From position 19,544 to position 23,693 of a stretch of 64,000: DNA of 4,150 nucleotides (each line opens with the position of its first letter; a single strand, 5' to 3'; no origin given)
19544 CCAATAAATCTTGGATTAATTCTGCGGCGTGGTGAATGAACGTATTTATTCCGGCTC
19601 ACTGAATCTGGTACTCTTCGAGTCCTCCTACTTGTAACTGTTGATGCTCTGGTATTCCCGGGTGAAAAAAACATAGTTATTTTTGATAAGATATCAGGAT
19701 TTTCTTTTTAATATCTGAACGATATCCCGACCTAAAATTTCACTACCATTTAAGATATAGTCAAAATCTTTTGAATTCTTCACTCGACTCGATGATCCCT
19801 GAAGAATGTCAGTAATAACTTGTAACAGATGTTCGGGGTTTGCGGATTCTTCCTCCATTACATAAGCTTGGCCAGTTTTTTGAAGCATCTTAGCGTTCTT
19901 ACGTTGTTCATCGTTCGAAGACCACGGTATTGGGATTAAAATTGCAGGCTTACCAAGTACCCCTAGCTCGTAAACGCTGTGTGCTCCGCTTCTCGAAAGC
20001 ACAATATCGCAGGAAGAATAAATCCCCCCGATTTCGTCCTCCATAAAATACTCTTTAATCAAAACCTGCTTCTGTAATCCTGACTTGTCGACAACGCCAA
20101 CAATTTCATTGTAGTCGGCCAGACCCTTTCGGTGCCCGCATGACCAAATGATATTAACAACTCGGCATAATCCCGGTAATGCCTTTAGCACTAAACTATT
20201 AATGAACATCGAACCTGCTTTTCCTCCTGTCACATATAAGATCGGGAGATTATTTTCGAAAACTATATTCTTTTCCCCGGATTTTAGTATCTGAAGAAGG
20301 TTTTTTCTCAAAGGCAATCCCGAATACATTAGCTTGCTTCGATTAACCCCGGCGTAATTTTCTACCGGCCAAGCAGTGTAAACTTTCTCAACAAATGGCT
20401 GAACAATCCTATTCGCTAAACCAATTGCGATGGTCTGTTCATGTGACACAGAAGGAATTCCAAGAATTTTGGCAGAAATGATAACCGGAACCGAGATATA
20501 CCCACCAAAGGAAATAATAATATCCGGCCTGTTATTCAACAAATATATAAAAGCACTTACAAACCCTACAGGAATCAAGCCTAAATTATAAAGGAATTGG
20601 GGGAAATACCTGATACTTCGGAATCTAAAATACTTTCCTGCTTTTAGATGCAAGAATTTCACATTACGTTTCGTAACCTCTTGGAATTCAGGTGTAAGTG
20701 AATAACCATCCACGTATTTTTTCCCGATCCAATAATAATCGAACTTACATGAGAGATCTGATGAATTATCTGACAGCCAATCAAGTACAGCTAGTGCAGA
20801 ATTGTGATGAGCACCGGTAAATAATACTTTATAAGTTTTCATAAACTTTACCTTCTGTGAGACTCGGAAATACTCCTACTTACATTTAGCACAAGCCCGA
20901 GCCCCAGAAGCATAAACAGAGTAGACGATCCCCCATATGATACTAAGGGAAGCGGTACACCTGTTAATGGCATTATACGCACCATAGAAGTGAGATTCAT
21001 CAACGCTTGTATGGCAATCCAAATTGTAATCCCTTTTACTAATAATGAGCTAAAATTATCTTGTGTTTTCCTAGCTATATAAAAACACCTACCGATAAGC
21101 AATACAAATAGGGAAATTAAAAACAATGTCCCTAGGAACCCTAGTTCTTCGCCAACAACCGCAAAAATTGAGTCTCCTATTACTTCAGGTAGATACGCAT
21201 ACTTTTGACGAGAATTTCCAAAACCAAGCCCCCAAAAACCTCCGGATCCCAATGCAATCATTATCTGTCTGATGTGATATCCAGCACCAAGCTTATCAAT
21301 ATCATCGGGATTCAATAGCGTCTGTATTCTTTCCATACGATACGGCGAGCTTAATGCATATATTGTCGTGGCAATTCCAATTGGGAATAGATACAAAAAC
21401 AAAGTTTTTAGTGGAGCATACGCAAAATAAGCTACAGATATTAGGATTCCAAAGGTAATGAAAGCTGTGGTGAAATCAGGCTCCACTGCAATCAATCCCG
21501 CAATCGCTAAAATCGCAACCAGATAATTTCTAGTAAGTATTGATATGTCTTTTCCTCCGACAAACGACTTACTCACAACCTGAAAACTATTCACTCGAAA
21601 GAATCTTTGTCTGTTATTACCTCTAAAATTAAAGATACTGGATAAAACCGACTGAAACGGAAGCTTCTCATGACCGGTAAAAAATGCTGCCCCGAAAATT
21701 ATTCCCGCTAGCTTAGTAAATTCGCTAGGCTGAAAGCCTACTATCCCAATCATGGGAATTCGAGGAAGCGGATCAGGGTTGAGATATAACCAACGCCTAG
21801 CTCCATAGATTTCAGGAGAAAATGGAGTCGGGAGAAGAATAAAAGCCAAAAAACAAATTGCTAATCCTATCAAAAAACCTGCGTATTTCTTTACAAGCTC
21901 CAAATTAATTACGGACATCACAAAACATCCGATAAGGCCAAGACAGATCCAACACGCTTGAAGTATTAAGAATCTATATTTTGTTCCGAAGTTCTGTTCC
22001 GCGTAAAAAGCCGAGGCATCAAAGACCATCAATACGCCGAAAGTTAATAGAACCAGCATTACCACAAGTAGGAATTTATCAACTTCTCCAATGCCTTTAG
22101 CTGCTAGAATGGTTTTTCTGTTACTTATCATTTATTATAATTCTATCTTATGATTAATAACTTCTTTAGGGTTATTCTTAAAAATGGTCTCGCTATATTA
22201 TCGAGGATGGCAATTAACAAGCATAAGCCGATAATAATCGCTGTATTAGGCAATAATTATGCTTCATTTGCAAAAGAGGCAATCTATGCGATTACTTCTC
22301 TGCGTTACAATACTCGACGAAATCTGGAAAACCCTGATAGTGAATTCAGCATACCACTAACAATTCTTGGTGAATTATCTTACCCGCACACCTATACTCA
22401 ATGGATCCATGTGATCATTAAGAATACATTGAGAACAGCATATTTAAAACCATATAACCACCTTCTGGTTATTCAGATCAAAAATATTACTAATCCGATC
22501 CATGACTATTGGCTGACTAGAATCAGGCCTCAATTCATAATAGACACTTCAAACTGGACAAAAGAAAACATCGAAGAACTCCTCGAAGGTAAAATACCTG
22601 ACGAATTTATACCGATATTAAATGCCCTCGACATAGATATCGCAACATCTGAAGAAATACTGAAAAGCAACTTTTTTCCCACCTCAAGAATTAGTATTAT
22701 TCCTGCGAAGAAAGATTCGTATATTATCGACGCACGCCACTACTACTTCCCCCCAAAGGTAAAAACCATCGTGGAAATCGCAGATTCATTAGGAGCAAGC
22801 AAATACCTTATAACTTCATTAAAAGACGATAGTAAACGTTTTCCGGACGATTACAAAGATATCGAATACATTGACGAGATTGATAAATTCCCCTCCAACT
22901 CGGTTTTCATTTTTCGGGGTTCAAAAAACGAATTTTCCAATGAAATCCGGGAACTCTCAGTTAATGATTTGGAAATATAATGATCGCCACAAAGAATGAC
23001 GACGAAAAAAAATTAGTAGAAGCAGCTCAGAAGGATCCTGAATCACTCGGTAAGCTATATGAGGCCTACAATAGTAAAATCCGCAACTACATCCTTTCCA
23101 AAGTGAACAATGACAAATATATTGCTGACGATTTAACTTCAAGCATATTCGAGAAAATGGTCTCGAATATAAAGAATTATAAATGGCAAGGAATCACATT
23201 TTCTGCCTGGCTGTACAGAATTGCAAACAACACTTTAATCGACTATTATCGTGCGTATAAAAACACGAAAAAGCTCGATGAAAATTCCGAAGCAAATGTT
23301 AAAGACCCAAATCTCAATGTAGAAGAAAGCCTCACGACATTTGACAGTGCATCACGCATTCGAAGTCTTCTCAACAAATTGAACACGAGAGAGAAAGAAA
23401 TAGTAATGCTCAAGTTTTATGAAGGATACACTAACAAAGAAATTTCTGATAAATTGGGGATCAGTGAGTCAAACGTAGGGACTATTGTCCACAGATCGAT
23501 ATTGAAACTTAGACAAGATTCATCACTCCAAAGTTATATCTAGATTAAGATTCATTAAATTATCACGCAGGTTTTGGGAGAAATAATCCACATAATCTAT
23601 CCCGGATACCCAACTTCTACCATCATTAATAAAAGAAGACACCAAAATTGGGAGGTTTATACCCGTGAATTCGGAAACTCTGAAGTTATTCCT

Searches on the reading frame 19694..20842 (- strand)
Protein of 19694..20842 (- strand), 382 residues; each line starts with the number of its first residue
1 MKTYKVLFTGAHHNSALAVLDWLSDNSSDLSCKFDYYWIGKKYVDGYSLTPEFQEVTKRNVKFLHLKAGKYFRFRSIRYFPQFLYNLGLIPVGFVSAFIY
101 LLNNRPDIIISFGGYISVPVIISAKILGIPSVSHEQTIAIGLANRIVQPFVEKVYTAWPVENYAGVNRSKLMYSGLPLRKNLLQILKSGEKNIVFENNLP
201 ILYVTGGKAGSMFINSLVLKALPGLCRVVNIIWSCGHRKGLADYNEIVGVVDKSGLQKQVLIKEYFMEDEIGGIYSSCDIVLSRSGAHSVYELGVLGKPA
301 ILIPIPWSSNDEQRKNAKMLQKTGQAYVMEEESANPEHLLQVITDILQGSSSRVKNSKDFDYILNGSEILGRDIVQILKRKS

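Call 63: search_protein_families(library=pfam, proteins=[window:19694-20842:-], max_evalue=0.0001)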
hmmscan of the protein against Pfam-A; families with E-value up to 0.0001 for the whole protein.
window:19694-20842:- (382 aa): 2 families
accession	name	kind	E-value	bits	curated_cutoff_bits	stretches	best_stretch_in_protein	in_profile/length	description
PF04101.22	Glyco_tran_28_C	-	1.6e-25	90.5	22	1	202-358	2-152/166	Glycosyltransferase family 28 C-terminal domain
PF03033.26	Glyco_transf_28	-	1.1e-12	48.6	26.2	1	56-156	43-139/139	Glycosyltransferase family 28 N-terminal domain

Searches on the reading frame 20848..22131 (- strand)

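Call 63: search_protein_families(library=pfam, proteins=[window:20848-22131:-], max_evalue=0.0001)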
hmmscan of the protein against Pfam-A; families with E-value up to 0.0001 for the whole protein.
window:20848-22131:- (427 aa): 1 family
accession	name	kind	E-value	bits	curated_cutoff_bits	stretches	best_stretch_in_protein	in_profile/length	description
PF01098.24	FTSW_RODA_SPOVE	-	5.6e-81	272.7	26.4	1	21-420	4-353/356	Cell cycle protein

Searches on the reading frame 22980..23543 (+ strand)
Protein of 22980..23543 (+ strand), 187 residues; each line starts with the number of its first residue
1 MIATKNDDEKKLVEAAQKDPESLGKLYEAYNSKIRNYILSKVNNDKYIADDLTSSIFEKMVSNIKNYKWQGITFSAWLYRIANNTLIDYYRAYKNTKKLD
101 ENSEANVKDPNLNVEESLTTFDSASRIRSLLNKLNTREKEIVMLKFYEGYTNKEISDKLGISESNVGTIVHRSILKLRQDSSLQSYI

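Call 63: search_protein_families(library=pfam, proteins=[window:22980-23543:+], max_evalue=0.0001)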
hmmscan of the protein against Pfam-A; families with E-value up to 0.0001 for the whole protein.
window:22980-23543:+ (187 aa): 5 families
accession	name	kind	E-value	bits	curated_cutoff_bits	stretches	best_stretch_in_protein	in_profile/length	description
PF08281.18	Sigma70_r4_2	-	4e-14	52.4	25.7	1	126-177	3-54/54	Sigma-70, region 4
PF04545.22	Sigma70_r4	-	3.3e-13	49.4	24.1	1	130-179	1-50/50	Sigma-70, region 4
PF04542.20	Sigma70_r2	-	5e-13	49.1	24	1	26-94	1-69/71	Sigma-70 region 2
PF00196.25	GerE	-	2.1e-07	30.9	23.5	1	134-183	3-51/57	Bacterial regulatory proteins, luxR family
PF07638.17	Sigma70_ECF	-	3.5e-07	30.7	21.1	1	17-166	13-168/185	ECF sigma factor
